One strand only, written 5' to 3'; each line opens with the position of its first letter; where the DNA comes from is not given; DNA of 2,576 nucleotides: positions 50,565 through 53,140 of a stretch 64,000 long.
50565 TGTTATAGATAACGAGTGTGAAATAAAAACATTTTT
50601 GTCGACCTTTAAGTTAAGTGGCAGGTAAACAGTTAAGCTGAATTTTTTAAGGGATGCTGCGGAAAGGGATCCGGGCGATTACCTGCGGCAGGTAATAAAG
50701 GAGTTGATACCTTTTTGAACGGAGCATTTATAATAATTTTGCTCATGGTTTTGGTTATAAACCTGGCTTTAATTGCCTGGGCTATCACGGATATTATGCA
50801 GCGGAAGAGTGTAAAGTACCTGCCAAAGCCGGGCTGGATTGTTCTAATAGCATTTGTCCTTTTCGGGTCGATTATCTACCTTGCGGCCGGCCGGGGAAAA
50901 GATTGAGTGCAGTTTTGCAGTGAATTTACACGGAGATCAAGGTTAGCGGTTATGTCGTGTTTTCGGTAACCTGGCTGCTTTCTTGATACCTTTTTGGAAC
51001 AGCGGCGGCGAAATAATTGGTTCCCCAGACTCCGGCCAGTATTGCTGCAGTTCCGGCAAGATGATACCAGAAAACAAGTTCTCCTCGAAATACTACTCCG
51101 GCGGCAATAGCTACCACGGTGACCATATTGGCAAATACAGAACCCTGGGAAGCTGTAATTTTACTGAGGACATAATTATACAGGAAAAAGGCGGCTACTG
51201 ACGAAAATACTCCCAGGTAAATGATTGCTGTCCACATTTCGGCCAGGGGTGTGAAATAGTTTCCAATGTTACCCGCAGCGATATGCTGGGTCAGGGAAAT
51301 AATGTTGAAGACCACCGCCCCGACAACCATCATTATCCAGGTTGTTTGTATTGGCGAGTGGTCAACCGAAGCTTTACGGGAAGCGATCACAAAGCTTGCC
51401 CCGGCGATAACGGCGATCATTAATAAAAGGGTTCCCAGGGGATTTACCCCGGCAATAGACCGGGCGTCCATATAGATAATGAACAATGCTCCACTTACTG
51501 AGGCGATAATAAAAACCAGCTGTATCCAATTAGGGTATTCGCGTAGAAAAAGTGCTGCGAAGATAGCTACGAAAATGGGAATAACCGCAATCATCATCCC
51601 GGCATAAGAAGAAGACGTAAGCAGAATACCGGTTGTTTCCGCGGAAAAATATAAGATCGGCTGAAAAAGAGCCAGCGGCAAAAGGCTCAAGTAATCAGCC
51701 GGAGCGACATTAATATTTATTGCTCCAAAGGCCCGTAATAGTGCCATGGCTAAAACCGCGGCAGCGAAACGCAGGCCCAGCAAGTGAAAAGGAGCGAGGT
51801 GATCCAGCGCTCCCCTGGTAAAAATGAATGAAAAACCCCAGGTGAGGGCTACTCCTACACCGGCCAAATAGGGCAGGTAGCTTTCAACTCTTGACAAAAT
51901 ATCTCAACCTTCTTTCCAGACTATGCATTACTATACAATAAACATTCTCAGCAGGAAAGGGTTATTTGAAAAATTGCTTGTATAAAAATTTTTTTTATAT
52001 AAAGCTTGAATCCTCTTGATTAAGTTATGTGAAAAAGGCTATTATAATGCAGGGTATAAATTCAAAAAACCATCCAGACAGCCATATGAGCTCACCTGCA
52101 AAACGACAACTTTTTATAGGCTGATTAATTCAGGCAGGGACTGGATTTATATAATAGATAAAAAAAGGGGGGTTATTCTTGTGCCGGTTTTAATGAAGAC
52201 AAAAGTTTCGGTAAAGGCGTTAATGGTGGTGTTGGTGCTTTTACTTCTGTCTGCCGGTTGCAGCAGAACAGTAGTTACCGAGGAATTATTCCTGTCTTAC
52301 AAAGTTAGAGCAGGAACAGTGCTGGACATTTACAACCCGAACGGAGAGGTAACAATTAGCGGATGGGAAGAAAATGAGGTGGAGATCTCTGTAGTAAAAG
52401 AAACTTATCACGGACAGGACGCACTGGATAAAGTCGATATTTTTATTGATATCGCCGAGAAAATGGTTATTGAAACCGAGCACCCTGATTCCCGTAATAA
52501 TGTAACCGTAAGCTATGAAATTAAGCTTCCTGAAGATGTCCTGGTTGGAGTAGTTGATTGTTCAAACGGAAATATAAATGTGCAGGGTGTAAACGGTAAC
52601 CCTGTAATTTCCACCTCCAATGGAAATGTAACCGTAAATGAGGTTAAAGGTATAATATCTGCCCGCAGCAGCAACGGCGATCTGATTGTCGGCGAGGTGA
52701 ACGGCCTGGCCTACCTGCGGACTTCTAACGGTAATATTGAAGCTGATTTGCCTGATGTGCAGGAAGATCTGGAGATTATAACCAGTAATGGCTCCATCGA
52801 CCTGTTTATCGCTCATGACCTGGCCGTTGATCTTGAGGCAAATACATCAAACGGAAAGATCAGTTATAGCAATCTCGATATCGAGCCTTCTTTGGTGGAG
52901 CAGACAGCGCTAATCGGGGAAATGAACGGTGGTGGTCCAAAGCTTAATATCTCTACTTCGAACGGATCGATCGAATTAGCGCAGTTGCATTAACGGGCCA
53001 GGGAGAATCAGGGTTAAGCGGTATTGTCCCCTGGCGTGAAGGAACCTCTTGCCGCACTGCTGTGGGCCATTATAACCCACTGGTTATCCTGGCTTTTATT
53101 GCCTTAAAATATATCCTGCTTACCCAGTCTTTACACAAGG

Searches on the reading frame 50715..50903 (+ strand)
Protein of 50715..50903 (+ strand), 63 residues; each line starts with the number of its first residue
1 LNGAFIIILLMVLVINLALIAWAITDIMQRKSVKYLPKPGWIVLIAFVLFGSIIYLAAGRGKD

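Call 34: search_protein_families(library=pfam, proteins=[window:50715-50903:+], max_evalue=0.001)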
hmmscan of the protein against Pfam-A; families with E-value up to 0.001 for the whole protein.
window:50715-50903:+ (63 aa): 1 family
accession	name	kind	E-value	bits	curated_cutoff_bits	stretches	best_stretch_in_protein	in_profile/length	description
PF13396.11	PLDc_N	-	6.5e-07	29.7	23.3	1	18-60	1-42/42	Phospholipase_D-nuclease N-terminal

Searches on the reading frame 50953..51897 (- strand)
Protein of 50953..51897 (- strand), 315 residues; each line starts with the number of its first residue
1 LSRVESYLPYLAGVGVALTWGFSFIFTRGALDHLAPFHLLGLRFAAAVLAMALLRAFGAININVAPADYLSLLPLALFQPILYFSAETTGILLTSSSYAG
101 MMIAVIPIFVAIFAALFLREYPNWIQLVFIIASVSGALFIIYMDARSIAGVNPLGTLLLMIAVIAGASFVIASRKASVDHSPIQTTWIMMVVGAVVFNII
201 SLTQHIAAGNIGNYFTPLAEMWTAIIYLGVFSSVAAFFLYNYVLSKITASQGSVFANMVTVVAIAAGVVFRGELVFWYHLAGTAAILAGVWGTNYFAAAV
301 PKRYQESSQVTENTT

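Call 34: search_protein_families(library=pfam, proteins=[window:50953-51897:-], max_evalue=0.001)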
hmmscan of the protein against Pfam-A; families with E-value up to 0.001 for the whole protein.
window:50953-51897:- (315 aa): 2 families
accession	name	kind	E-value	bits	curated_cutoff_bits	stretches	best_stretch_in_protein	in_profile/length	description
PF00892.27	EamA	-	3.4e-38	131.4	28.2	2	10-141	4-134/135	EamA-like transporter family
PF03151.22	TPT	-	4.9e-05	23.3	30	1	46-291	41-288/291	Triose-phosphate Transporter family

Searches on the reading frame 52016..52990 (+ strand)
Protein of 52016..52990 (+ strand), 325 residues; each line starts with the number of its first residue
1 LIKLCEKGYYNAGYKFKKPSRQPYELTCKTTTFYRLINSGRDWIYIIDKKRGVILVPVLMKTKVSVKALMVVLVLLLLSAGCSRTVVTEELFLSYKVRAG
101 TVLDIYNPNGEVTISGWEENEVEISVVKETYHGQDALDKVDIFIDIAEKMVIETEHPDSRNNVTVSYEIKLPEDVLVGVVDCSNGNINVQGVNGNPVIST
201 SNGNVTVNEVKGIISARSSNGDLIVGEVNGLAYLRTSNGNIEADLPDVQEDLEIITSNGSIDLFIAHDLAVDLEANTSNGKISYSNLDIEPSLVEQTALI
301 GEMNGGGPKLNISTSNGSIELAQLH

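Call 34: search_protein_families(library=pfam, proteins=[window:52016-52990:+], max_evalue=0.001)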
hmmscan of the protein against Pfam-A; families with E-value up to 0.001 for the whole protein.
window:52016-52990:+ (325 aa): 1 family
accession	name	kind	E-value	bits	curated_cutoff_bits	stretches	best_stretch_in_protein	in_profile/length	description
PF13349.12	DUF4097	-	1.1e-06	28.7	22.9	1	179-321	102-246/247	Toastrack DUF4097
